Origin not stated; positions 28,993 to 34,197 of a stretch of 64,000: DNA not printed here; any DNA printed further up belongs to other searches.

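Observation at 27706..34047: Split scaffold: propellers are inserted at one site inside a beta-helix-like domain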

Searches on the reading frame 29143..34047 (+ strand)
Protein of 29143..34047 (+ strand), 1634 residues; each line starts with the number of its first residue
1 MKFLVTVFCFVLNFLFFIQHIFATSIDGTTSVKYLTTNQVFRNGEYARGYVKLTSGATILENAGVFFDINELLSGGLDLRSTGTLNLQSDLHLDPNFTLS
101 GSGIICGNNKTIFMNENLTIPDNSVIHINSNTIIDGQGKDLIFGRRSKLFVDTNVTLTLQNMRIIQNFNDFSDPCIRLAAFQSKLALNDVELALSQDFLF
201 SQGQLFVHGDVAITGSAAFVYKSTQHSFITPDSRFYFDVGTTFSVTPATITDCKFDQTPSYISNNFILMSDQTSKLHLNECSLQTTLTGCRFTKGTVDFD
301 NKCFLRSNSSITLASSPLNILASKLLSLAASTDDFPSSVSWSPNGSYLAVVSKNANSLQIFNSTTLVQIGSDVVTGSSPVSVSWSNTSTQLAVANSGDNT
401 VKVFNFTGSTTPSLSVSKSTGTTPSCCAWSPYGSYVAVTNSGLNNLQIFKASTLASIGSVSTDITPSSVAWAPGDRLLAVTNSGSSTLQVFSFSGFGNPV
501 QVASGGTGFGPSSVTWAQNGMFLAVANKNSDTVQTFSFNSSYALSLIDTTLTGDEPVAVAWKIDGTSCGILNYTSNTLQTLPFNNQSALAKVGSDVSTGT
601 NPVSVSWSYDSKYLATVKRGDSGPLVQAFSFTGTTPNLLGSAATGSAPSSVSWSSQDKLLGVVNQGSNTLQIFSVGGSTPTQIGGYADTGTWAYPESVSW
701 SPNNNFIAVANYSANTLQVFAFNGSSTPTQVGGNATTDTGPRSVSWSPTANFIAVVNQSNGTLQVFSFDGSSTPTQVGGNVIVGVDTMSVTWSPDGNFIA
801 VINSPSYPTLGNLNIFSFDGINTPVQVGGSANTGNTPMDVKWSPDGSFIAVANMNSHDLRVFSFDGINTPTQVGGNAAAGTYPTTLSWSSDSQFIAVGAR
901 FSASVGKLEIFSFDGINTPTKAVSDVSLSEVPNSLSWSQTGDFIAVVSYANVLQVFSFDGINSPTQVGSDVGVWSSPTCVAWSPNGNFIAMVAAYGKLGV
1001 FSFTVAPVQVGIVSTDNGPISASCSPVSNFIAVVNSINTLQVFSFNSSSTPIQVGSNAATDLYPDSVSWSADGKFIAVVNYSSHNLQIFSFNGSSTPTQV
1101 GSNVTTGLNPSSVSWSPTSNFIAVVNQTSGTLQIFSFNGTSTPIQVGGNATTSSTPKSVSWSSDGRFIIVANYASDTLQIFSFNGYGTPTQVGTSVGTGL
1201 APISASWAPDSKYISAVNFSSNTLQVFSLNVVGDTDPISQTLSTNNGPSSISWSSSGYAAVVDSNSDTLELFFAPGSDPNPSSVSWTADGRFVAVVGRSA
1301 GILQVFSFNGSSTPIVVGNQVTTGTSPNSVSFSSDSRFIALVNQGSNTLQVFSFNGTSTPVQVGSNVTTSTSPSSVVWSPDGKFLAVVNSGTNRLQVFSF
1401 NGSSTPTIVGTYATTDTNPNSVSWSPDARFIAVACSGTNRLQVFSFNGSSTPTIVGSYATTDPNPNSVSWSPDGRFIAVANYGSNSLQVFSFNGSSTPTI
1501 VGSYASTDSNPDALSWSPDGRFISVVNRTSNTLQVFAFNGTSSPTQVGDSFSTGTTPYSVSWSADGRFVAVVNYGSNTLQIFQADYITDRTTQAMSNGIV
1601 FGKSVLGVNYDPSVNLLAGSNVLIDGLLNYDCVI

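Call 4: search_protein_families(library=pfam, proteins=[window:29143-34047:+], max_evalue=0.1)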
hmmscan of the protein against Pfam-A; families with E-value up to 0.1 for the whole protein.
window:29143-34047:+ (1634 aa): 26 families (the best 25 are shown)
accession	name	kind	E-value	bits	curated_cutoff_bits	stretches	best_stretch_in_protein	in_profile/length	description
PF10282.15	Lactonase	-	1e-88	298.3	21.7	12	1366-1450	239-324/344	Lactonase, 7-bladed beta-propeller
PF25174.1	Beta-prop_THOC3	-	4.2e-58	196.9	305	8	337-530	6-193/272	THOC3 beta-propeller domain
PF23389.1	Beta-prop_WDR19_1st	-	9.1e-54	183.1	27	10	1065-1171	42-141/325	WDR19 first beta-propeller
PF23414.1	Beta-prop_EML_2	-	7.7e-47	160.3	90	9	330-454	36-156/266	Echinoderm microtubule-associated protein second beta-propeller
PF12894.13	ANAPC4_WD40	-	4.8e-41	139.3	22.9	1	1113-1182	1-66/91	Anaphase-promoting complex subunit 4 WD40 domain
PF04762.18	Beta-prop_ELP1_1st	-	3.1e-33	115.6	26.8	5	979-1186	124-335/359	ELP1 first N-terminal beta-propeller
PF24817.1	WD40_WDHD1_1st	-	3.6e-32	112.1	109.9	6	361-483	163-285/291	WDHD1 first WD40 domain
PF24807.1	WD40_CDC20-Fz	-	5.4e-31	108.4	200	5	1277-1525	50-282/292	CDC20/Fizzy WD40 domain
PF04053.20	B-prop_COPA_B_2nd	-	7.3e-22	78.5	57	4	330-419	27-108/248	COPA/B second beta-propeller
PF00400.38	WD40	-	4e-21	74.9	27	0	376-405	9-39/39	WD domain, G-beta repeat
PF08662.17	eIF2A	-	9.9e-20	71.7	20.5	2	1420-1541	63-181/194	Eukaryotic translation initiation factor eIF2A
PF24814.1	WD40_Prp19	-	1.2e-19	70.9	320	3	382-617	55-278/281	Prp19 WD40 domain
PF02239.22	Cytochrom_D1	-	5.2e-16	58.6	25.5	2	1257-1445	15-199/368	Cytochrome D1 heme domain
PF23383.1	Beta-prop_IFT140_1st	-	5.3e-16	58.8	27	0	1063-1172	16-121/406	IFT140 first beta-propeller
PF24797.1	Beta-prop_WDR35_TULP_N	-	6.6e-16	58.8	80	0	1067-1257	121-315/332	WDR35/TULP4 N-terminal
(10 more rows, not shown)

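Call 5: search_protein_families(library=ncbifam, proteins=[window:29143-34047:+], max_evalue=0.1)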
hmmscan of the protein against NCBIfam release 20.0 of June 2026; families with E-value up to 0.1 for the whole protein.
window:29143-34047:+ (1634 aa): 9 families
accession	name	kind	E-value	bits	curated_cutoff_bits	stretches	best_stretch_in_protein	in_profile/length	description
TIGR03866.1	PQQ_ABC_repeats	subfamily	3.1e-33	115.2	287.3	6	1414-1583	38-195/310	PQQ-dependent catabolism-associated beta-propeller protein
NF008258.1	PRK11028.1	equivalog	2.7e-31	108.9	370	5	1369-1586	79-306/330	6-phosphogluconolactonase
NF050136.1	PGL_lacton_Staph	exception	7e-31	107.5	500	3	1285-1447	149-318/341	6-phosphogluconolactonase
NF052340.1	hydrazine_beta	equivalog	9.6e-31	107.2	560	6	1459-1575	29-137/372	hydrazine synthase subunit beta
TIGR02800.1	propeller_TolB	equivalog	2e-26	92.9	343.15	6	1283-1448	239-399/418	Tol-Pal system beta propeller repeat protein TolB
NF038117.1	choice_anch_I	subfamily_domain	3.6e-13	49.2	300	4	1067-1176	4-117/458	choice-of-anchor I family protein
NF033523.0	lasso_peptidase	equivalog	1.1e-08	34.3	400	0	1463-1530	88-153/638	Atxe2 family lasso peptide isopeptidase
NF048007.1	MmpL3Stblzr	equivalog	0.00093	18.5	600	0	1307-1444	30-160/366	MmpL3/TtfA transport complex stabilizer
NF009682.0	PRK13203.1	equivalog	0.037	14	129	0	1342-1366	15-39/104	urease subunit beta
